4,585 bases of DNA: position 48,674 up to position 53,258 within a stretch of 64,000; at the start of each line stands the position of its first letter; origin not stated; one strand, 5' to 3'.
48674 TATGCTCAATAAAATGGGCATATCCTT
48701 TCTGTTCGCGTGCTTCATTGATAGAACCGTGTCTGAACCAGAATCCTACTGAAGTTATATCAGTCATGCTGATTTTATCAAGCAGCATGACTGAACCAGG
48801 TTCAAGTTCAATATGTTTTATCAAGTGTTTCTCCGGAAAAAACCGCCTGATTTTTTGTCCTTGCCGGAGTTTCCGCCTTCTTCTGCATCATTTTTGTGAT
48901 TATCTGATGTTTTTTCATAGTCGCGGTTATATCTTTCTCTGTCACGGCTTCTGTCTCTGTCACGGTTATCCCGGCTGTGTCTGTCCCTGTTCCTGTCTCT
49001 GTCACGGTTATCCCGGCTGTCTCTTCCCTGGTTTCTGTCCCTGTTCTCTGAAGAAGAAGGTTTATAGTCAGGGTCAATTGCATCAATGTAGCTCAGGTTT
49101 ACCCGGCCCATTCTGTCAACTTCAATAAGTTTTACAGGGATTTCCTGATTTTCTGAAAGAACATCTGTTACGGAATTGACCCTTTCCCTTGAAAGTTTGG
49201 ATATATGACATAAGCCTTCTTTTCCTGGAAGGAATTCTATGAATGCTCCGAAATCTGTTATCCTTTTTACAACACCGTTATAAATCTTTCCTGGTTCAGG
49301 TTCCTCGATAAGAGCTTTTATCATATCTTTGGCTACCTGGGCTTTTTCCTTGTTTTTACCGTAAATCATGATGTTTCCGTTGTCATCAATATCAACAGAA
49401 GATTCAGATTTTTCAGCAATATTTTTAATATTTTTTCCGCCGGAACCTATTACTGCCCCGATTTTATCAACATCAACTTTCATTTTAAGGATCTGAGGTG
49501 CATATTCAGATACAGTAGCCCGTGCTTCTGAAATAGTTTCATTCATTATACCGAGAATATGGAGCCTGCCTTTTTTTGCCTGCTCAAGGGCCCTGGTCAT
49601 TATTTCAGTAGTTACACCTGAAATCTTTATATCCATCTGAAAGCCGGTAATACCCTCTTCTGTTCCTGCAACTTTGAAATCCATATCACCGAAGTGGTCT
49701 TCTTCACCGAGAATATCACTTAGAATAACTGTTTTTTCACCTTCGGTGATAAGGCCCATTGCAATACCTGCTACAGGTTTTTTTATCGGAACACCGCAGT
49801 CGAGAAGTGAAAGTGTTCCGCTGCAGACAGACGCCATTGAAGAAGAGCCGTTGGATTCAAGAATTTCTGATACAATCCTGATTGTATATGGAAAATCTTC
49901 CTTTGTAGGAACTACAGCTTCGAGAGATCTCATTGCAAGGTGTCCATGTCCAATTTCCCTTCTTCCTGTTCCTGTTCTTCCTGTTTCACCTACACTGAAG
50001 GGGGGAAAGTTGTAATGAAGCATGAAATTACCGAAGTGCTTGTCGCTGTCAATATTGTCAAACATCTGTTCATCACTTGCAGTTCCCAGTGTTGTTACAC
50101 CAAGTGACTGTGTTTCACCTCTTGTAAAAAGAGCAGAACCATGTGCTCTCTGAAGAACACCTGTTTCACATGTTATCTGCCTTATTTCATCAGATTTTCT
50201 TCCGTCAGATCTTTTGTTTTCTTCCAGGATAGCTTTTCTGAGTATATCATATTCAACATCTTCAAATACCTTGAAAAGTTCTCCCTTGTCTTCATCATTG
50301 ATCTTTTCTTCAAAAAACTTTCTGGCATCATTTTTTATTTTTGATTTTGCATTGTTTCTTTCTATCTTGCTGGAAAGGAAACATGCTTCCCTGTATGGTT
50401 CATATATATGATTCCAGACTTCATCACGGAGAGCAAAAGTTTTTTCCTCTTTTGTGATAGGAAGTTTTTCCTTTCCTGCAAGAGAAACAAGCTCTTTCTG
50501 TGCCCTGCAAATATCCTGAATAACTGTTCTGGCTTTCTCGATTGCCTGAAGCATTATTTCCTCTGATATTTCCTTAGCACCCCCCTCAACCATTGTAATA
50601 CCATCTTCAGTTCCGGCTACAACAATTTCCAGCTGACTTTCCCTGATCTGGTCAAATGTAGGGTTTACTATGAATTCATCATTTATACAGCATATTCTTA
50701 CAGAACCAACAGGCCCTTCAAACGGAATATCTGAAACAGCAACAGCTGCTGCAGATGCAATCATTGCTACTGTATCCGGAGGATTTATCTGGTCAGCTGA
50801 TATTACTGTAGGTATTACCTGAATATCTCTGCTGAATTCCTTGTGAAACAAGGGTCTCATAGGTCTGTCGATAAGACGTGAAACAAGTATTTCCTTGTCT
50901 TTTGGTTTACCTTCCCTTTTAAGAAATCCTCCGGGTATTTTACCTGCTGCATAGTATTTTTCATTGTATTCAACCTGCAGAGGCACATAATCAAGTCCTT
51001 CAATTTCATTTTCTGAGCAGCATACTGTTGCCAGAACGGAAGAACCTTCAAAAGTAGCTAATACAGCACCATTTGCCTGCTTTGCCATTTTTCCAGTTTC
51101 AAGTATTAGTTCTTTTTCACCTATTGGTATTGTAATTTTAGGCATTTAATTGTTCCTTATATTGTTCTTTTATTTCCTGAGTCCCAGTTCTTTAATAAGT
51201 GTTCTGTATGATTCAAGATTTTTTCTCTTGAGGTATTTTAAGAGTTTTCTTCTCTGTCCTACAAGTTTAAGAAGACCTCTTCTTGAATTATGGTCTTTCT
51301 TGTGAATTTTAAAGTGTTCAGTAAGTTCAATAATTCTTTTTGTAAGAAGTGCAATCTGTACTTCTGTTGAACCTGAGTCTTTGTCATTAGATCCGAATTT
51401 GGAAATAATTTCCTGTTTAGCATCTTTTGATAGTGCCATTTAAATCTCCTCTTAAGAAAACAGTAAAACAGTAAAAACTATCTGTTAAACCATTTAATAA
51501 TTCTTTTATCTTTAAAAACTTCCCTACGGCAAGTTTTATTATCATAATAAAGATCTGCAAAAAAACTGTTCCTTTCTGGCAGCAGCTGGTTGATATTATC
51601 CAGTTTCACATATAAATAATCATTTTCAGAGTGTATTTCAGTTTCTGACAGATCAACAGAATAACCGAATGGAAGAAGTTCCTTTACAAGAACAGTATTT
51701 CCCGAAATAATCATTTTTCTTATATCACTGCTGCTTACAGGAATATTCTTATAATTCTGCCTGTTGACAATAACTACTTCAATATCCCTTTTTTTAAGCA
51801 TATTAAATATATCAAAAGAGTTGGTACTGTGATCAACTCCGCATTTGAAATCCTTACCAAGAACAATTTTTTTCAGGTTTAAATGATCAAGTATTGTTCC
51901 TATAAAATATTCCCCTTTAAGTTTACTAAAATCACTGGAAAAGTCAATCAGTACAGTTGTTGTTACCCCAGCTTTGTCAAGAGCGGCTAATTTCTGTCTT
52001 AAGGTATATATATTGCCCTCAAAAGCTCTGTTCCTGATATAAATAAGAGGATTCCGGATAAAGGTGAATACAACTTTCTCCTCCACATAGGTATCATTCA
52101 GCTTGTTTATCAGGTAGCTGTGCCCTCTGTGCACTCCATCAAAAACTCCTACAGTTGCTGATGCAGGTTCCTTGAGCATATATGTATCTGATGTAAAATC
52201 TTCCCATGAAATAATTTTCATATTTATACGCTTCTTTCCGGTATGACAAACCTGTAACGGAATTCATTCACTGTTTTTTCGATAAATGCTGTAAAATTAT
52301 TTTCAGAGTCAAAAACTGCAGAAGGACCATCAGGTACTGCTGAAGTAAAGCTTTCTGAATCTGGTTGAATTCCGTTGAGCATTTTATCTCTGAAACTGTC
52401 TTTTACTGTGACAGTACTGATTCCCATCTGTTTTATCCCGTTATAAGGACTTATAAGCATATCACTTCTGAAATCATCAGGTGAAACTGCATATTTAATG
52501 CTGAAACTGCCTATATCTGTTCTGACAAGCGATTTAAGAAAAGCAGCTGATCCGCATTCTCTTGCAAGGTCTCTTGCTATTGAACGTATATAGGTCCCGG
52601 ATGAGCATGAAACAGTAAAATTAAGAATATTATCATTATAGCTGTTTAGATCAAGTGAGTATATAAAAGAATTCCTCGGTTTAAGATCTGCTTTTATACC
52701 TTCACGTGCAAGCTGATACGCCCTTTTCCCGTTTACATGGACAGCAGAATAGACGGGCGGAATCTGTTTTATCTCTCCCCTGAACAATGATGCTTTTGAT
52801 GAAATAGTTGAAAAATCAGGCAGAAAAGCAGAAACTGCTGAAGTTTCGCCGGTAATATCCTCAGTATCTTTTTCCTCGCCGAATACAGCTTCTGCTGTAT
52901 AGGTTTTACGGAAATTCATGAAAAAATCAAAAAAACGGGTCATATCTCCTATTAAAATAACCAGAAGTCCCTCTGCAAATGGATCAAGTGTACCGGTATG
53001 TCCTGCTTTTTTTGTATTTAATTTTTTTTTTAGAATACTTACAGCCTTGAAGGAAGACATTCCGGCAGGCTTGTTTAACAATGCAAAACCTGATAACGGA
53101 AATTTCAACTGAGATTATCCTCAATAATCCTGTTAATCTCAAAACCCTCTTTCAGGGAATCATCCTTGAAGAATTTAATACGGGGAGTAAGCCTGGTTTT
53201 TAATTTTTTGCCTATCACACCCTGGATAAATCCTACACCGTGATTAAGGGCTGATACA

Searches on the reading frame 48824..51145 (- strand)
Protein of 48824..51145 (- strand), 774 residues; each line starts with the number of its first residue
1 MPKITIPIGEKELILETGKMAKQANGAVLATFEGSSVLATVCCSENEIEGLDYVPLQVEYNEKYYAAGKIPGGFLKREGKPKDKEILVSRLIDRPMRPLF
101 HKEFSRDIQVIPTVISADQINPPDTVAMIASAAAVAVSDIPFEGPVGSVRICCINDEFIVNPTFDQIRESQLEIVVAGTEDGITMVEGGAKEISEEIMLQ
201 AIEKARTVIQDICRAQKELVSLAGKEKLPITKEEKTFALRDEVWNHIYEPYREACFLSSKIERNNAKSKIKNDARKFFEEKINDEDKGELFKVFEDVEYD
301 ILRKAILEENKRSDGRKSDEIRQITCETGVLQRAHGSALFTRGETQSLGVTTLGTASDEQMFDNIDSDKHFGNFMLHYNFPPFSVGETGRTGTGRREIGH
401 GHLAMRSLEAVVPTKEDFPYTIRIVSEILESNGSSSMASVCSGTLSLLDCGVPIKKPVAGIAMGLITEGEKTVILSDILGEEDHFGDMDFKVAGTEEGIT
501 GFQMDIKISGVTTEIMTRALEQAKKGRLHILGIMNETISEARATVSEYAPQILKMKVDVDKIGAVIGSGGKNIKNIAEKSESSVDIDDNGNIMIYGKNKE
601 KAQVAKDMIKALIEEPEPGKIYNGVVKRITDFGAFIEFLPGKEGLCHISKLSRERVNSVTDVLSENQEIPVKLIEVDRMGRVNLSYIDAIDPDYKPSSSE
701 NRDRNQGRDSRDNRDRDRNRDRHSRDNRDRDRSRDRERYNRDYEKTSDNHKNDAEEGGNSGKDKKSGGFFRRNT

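Call 73: search_protein_families(library=pfam, proteins=[window:48824-51145:-], max_evalue=0.000001)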
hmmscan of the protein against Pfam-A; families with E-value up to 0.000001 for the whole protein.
window:48824-51145:- (774 aa): 5 families
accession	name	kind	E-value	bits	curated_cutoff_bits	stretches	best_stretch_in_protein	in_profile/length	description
PF01138.27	RNase_PH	-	1.6e-56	190.7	25.5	2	320-453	1-130/130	3' exoribonuclease family, domain 1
PF03725.20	RNase_PH_C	-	2.9e-24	85.2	20.8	1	144-206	1-65/67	3' exoribonuclease family, domain 2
PF00575.29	S1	-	1.2e-17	64.5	22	1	615-686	1-73/74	S1 RNA binding domain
PF00013.35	KH_1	-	2.9e-11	43.4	21.5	1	553-610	2-65/66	KH domain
PF03726.19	PNPase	-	3.2e-10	40.8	24.6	1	239-317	2-81/81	Polyribonucleotide nucleotidyltransferase, RNA binding domain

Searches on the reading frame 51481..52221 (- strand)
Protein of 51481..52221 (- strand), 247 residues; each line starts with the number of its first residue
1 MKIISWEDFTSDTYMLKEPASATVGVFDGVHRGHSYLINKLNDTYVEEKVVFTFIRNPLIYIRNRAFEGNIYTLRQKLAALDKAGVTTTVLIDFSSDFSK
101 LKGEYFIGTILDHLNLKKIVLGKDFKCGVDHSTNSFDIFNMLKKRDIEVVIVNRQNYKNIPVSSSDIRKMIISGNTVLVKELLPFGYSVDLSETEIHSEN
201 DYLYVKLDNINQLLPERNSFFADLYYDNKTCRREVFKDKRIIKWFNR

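Call 73: search_protein_families(library=pfam, proteins=[window:51481-52221:-], max_evalue=0.000001)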
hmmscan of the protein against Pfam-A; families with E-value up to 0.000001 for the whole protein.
window:51481-52221:- (247 aa): 2 families
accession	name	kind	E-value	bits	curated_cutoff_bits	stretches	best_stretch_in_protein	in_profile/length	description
PF06574.18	FAD_syn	-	8.8e-32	110.5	27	1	17-165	5-157/158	FAD synthetase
PF08218.17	Citrate_ly_lig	-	4.2e-09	36.8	20.9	1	104-184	96-175/182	Citrate lyase ligase C-terminal domain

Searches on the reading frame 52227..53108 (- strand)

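Call 73: search_protein_families(library=pfam, proteins=[window:52227-53108:-], max_evalue=0.000001)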
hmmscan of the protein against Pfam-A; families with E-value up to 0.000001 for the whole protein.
window:52227-53108:- (294 aa): 1 family
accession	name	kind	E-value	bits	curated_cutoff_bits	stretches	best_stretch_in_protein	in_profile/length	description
PF01509.24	TruB_N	-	4.2e-49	167.2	27.3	1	27-174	1-149/149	TruB family pseudouridylate synthase (N terminal domain)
